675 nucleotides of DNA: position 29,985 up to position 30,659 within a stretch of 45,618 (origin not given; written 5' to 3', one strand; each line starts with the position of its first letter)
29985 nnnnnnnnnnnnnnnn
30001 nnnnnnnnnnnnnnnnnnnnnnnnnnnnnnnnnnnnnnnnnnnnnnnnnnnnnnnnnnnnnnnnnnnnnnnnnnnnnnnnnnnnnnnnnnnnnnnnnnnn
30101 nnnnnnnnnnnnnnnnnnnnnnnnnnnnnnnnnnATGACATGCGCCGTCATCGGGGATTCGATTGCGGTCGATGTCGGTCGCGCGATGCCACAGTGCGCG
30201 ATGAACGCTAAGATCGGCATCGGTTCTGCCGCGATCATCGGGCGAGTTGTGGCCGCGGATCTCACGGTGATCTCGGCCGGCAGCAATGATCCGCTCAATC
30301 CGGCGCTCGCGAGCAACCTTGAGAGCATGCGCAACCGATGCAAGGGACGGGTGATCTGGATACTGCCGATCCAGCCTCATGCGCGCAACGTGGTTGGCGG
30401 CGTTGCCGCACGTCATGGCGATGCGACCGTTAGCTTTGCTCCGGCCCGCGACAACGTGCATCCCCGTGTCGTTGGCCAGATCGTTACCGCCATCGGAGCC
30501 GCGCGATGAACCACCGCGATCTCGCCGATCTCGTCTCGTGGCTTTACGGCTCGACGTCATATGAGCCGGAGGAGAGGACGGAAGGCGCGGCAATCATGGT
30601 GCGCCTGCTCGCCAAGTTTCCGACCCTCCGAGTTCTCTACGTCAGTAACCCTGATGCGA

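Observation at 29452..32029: Lysis cassette carries an SGNH esterase and a class-3 lipase where spanins would be expected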

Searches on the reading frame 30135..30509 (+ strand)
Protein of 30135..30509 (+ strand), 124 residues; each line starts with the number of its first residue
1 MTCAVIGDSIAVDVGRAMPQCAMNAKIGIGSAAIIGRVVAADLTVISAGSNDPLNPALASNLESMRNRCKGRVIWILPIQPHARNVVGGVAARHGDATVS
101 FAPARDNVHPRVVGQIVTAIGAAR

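Call 3: search_protein_families(library=pfam, proteins=[window:30135-30509:+], max_evalue=1)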
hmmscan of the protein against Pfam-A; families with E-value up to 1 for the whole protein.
window:30135-30509:+ (124 aa): 0 families

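Call 4: search_protein_families(library=phrogs, proteins=[window:30135-30509:+], max_evalue=0.1)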
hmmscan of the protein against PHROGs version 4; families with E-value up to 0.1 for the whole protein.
window:30135-30509:+ (124 aa): 2 families
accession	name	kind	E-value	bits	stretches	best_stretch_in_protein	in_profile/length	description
phrog_747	-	unknown function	0.0033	18.6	1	18-123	25-132/228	-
phrog_26259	-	unknown function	0.069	13.5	1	3-50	49-97/201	-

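Call 5: search_protein_families(library=ncbifam, proteins=[window:30135-30509:+], max_evalue=1)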
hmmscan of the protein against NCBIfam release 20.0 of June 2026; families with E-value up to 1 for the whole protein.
window:30135-30509:+ (124 aa): 0 families

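Call 16: find_homologous_proteins(query=window:30135-30509:+)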
Query window:30135-30509:+ (124 aa): 50 proteins with E <= 0.001 among 79 candidates.
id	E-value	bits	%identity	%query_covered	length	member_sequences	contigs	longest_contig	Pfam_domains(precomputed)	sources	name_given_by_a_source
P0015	2.5e-72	258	100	100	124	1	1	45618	-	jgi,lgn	jgi:hypothetical protein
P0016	1.2e-47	179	72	97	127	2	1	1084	-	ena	-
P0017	2.4e-46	175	69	100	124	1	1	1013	-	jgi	jgi:hypothetical protein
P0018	7.2e-45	170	68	97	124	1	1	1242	-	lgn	-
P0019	2.7e-42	162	66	97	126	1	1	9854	-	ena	-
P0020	8.8e-41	157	65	100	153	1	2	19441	-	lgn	-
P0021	2.9e-39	152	58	97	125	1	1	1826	-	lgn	-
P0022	3.6e-35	139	60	97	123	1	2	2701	-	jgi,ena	jgi:hypothetical protein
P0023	1.6e-34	137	61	99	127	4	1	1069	-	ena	-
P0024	1.1e-31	127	61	90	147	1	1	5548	-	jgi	jgi:hypothetical protein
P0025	1.1e-31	127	53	98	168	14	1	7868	-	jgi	jgi:hypothetical protein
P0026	1.6e-30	124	55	98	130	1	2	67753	-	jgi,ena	jgi:hypothetical protein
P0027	1.8e-30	123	53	95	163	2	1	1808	-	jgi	jgi:hypothetical protein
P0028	3.6e-30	122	53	95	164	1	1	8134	-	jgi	jgi:hypothetical protein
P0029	7.7e-30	121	57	90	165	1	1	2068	-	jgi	jgi:hypothetical protein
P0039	1.6e-20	91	45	98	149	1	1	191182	-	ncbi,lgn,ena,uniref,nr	ncbi:hypothetical protein [Methylocapsa sp. S129]|uniref:hypothetical protein n=1 Tax=Methylocapsa s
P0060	3.1e-12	65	41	90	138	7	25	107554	-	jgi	jgi:hypothetical protein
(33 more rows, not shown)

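Call 25: search_dna_similar(query=window:30135-30509:+, collection=phages, mode=protein, max_evalue=0.001, max_rows=30)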
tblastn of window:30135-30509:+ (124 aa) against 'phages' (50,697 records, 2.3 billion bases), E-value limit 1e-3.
Records with a match: 1; places in all: 1; records where one place covers at least 80% of the query: 1.
Best place of each record, by identity: <60% 1.
By first word of the organism name: Caudoviricetes 1.
By host as written in the record: - 1.
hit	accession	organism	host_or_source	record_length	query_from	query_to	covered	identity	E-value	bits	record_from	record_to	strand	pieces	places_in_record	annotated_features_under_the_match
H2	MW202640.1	Caudoviricetes sp.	Manatee Spring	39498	1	110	89%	40.9%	2e-12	68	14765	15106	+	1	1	orF1-encoded proteiN | type III secretion system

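Call 26: predict_structure(alignment_id=A1)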
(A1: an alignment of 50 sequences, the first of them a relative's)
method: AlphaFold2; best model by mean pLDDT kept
length: 124 residues; sequences in the alignment: 50
mean_pLDDT: 97.5   pTM: 0.91
mean pLDDT of the five models: 97.5, 96.9, 96.0, 95.5, 95.0
residues with pLDDT >= 90: 122; 70-90: 2; 50-70: 0; < 50: 0
segments of 3 or more residues with pLDDT < 50: none
pLDDT, mean of each block of 10 residues (from residue 1): 97 98 98 98 98 98 98 98 99 98 95 97 92
secondary structure, 60 per line:
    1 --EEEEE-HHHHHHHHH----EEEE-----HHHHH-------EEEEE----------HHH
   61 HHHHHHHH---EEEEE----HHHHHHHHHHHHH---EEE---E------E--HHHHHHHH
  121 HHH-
elements in order: E3-7 H9-17 E22-25 H31-35 E43-47 H58-68 E72-76 H81-93 E97-99 H113-123

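Call 28: get_annotated_region(hit=H2, flank=5000)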
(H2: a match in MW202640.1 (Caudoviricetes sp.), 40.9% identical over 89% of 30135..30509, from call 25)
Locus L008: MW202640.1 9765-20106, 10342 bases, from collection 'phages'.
description: Podoviridae sp. isolate ctEw122, complete genome.
organism: Caudoviricetes sp. (NCBI taxid 2832643)
taxonomy: Viruses; Duplodnaviria; Heunggongvirae; Uroviricota; Caudoviricetes
host: -; source: Manatee Spring; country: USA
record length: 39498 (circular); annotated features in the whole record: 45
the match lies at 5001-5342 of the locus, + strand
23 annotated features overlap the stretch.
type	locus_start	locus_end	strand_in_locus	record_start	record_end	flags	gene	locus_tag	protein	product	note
CDS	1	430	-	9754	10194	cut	-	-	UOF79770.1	homing endonuclease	-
CDS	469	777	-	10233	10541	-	-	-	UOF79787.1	hypothetical protein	-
CDS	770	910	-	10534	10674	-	-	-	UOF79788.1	hypothetical protein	-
CDS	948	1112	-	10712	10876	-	-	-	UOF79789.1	hypothetical protein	-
CDS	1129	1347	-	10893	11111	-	-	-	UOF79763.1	DNA-binding transcriptional regulator cro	-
CDS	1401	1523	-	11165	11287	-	-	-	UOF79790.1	hypothetical protein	-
CDS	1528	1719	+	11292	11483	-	-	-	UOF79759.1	N-6 DNA methylase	-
CDS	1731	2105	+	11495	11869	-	-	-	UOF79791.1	hypothetical protein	-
CDS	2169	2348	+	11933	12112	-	-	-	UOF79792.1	hypothetical protein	-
CDS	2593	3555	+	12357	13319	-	-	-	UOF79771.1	exonuclease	-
CDS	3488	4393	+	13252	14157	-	-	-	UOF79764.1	recombination and repair protein recT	-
CDS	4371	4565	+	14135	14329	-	-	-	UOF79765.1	helix-turn-helix domain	-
CDS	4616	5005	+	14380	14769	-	-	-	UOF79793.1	type III secretion system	-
CDS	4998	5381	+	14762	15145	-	-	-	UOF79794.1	orF1-encoded proteiN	-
CDS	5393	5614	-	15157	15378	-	-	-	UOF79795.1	lipoprotein lppm proteiN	-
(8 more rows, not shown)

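Call 29: find_encoding_contigs(protein=P0039, flank=6000, max_places=1)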
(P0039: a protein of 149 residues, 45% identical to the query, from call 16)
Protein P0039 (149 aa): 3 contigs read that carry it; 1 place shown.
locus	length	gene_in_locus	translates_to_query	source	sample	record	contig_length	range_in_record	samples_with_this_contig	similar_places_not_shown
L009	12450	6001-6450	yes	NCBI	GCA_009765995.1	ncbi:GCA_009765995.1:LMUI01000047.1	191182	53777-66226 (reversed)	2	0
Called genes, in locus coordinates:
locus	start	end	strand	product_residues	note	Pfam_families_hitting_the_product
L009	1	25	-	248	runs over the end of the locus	PF01625:PMSR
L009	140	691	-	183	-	PF01292:Ni_hydr_CYTB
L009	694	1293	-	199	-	PF04264:YceI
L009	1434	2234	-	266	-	-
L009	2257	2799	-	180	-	PF04542:Sigma70_r2, PF22029:PhyR_sigma2, PF07638:Sigma70_ECF (weak), PF08281:Sigma70_r4_2, PF04545:Sigma70_r4 (weak)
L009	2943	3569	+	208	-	PF14559:TPR_19 (faint), PF07719:TPR_2 (faint), PF13424:TPR_12 (faint), PF13428:TPR_14 (faint), PF13431:TPR_17 (faint), PF00515:TPR_1 (faint), PF13432:TPR_16 (weak)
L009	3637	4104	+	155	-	PF07681:DoxX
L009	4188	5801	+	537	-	-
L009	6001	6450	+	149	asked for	-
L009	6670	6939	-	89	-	-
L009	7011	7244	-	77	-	-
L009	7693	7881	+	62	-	-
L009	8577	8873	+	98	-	PF08734:GYD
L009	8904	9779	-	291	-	-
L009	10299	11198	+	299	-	PF01555:N6_N4_Mtase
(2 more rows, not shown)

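Call 30: find_encoding_contigs(protein=P0060, flank=6000, max_places=2)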
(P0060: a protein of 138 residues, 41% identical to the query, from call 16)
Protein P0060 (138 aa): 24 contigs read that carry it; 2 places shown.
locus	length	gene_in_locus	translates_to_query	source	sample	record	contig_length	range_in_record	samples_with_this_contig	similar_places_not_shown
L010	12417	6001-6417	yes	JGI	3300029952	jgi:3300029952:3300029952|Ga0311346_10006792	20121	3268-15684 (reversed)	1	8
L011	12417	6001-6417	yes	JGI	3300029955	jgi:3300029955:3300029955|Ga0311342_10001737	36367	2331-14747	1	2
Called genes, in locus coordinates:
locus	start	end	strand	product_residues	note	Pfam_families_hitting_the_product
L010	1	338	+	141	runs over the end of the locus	-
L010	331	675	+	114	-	-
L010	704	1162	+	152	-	-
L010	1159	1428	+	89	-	-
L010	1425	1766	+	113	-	-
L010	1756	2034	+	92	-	-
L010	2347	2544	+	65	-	-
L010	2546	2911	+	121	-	-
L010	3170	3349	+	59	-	-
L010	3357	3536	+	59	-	-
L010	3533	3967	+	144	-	PF00383:dCMP_cyt_deam_1, PF14437:MafB19-deam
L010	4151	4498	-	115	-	-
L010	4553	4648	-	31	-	-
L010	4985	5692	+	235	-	-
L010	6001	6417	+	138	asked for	-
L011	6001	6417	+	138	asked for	-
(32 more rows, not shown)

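Call 31: find_encoding_contigs(protein=P0026, flank=6000, max_places=1)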
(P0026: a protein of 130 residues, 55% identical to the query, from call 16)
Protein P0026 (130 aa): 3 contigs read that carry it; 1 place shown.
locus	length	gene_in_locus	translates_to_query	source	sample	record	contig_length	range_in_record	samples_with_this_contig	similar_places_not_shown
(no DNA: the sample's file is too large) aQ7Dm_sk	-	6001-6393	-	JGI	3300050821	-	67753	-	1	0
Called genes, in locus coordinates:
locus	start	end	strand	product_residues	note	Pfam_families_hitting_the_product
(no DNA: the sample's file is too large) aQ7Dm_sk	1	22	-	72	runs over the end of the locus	-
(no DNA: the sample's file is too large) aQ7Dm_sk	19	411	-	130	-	-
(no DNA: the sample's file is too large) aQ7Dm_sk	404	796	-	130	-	-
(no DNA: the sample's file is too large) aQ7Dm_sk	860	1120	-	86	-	-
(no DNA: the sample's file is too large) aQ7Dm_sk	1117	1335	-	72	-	-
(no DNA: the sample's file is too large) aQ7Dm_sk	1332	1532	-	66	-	-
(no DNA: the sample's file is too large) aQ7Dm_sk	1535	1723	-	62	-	-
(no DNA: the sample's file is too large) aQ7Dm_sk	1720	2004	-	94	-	-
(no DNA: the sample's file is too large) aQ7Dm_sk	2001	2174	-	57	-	-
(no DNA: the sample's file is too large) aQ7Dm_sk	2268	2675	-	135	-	-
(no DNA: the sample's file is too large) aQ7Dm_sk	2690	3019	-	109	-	PF26948:DUF8296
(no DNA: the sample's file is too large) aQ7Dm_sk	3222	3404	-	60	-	-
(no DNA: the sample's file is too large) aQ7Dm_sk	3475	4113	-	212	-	-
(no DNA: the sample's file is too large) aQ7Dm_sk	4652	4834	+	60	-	-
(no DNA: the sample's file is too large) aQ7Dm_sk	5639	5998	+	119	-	-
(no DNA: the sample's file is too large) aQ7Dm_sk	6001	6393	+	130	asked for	-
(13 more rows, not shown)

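Call 32: fold_search(model_id=the predicted structure, library=pdb)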
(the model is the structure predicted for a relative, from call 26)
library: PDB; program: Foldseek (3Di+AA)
matches with E <= 10: 1053; with E <= 0.001: 3
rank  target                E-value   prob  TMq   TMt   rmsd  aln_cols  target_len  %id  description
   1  6vjp_A                1.6e-04  1.00  0.75  0.62   3.4       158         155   15  Structure of Staphylococcus aureus peptidoglycan O-acetyltransferase A (OatA) C-terminal catalytic domain (released 2020-05-06)
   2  6vjp_B                8.3e-04  1.00  0.70  0.59   3.9       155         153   13  Structure of Staphylococcus aureus peptidoglycan O-acetyltransferase A (OatA) C-terminal catalytic domain (released 2020-05-06)
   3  6wn9_A                8.9e-04  1.00  0.73  0.60   3.6       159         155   14  Structure of Staphylococcus aureus peptidoglycan O-acetyltransferase A (OatA) C-terminal catalytic domain, Zn-bound (released 2020-05-06)
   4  4m8k_B                8.9e-03  1.00  0.64  0.41   4.2       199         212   10  Crystal structure of a putative GDSL-like lipase (BACUNI_00748) from Bacteroides uniformis ATCC 8492 at 1.90 A resolut (released 2013-08-28)
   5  3hfs_A                1.1e-02  0.89  0.40  0.20   7.0       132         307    9  Structure of apo anthocyanidin reductase from vitis vinifera (released 2009-09-01)
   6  4nrd_B                1.8e-02  1.00  0.64  0.41   3.0       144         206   15  Crystal structure of a putative GDSL-like lipase (BACOVA_04955) from Bacteroides ovatus ATCC 8483 at 2.10 A resolution (released 2013-12-25)
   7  4nrd_A                2.3e-02  1.00  0.63  0.40   3.0       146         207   15  Crystal structure of a putative GDSL-like lipase (BACOVA_04955) from Bacteroides ovatus ATCC 8483 at 2.10 A resolution (released 2013-12-25)
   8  4m8k_A                3.6e-02  0.97  0.56  0.36   4.0       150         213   11  Crystal structure of a putative GDSL-like lipase (BACUNI_00748) from Bacteroides uniformis ATCC 8492 at 1.90 A resolut (released 2013-08-28)
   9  3snk                  3.6e-02  0.92  0.54  0.56   4.3       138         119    8  Crystal structure of a Response regulator CheY-like protein (mll6475) from MESORHIZOBIUM LOTI at 2.02 A resolution (released 2011-07-20)
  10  2y0d_B                5.3e-02  0.23  0.24  0.10   8.0        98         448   13  BceC mutation Y10K (released 2011-07-27)
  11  1oi7                  6.4e-02  0.89  0.52  0.28   5.0       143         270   12  The Crystal Structure of Succinyl-CoA synthetase alpha subunit from Thermus Thermophilus (released 2003-07-04)
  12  3hfs_B                7.3e-02  0.72  0.44  0.22   6.4       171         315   10  Structure of apo anthocyanidin reductase from vitis vinifera (released 2009-09-01)
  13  8dit_A                8.8e-02  0.57  0.41  0.12   5.5       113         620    7  Cryo-EM structure of a HOPS core complex containing Vps33, Vps16, and Vps18 (released 2022-08-31)
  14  3m6m_D                1.0e-01  0.84  0.54  0.55   4.4       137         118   11  Crystal structure of RpfF complexed with REC domain of RpfC (released 2010-09-22)
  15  1zmb_A                1.1e-01  0.69  0.48  0.25   6.1       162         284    9  Crystal Structure of the Putative Acetylxylan Esterase from Clostridium acetobutylicum, Northeast Structural Genomics  (released 2005-05-17)
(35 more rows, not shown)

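Call 45: search_solved_structures(query=A1, max_evalue=10, show_alignments=1)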
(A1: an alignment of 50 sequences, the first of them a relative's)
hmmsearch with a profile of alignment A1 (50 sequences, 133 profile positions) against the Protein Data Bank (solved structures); distinct sequences matched with E-value up to 10: 11.
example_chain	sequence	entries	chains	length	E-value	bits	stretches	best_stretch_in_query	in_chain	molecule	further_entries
5ug1_A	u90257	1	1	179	0.0014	21.7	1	8-89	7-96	Acyltransferase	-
5ufy_A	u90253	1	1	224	0.0025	20.9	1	8-89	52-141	Acyltransferase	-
9f5x_u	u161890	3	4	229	0.011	18.8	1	8-56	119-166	CAG1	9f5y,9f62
9qez_D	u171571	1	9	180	0.61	13.1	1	8-64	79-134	Carbonic anhydrase mutant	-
9qev_A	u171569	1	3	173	0.62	13.1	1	8-64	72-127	Carbonic anhydrase, family 3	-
7ar7_y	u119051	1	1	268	0.79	12.8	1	8-62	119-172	Gamma carbonic anhydrase 2, mitochondrial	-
7aqq_y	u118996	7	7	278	0.84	12.7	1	8-62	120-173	Gamma carbonic anhydrase 2, mitochondrial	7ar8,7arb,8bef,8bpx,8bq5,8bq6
7ar9_z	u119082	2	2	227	0.9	12.6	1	8-61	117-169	CA3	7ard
4c1b_A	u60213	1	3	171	1.7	11.7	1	4-60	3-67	ORF1-ENCODED PROTEIN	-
2jgr_A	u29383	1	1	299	1.9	11.5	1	4-45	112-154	YEGS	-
6x89_G1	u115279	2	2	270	2.1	11.4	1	8-44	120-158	gamma carbonic anhydrase 1, mitochondrial | NDUCA1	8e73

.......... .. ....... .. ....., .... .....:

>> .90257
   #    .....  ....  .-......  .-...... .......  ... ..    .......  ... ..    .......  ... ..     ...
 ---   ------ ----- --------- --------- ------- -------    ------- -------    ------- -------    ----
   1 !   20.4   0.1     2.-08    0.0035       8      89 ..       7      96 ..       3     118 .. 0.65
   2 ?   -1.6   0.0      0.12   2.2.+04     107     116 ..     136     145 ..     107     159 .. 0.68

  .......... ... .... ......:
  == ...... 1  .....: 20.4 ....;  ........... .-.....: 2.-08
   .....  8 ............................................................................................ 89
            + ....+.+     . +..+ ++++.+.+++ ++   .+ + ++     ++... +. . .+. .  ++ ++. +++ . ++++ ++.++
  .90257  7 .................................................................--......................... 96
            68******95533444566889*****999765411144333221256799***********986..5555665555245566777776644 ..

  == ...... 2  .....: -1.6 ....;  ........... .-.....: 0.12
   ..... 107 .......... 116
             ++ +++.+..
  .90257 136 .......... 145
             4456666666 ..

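Call 81: find_encoding_contigs(protein=P0020, flank=5000, max_places=1)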
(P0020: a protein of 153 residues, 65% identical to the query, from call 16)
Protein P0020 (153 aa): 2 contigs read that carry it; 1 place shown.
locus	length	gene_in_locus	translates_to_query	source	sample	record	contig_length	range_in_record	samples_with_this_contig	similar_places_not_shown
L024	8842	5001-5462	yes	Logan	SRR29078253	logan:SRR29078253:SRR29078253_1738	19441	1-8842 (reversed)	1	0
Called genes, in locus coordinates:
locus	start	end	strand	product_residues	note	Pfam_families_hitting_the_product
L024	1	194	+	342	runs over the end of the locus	-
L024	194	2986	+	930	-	PF19264:DUF5907 (weak)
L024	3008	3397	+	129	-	-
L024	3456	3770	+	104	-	-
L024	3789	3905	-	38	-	-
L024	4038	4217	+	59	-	-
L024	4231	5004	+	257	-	PF16754:Pesticin (faint)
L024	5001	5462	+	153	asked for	-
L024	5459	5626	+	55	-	-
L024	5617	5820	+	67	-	-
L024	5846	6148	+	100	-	-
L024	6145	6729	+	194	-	-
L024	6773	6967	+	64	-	-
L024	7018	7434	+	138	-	-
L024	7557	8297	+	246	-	-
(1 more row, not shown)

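Call 82: find_encoding_contigs(protein=P0019, flank=5000, max_places=1)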
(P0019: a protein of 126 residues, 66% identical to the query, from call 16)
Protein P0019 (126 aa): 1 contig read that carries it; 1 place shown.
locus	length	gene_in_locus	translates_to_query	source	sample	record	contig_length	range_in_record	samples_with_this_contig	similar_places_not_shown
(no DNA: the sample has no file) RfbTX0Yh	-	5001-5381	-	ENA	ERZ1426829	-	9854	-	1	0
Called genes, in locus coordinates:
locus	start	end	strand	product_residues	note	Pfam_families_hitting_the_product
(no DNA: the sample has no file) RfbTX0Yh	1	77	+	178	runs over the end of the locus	?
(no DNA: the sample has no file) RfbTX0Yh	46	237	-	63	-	-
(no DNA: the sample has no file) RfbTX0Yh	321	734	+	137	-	-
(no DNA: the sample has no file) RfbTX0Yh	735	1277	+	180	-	-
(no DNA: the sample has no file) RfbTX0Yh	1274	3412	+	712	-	-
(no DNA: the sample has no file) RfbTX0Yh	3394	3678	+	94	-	-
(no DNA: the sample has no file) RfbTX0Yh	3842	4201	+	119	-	-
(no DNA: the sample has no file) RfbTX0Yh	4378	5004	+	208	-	-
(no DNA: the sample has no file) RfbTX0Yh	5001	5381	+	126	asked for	-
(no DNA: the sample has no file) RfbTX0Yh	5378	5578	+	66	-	-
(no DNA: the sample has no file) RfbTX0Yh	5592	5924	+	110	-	-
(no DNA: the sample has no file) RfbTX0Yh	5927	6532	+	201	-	-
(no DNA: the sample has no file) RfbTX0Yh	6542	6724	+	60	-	-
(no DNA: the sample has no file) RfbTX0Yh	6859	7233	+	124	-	-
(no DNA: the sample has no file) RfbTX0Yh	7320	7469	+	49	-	-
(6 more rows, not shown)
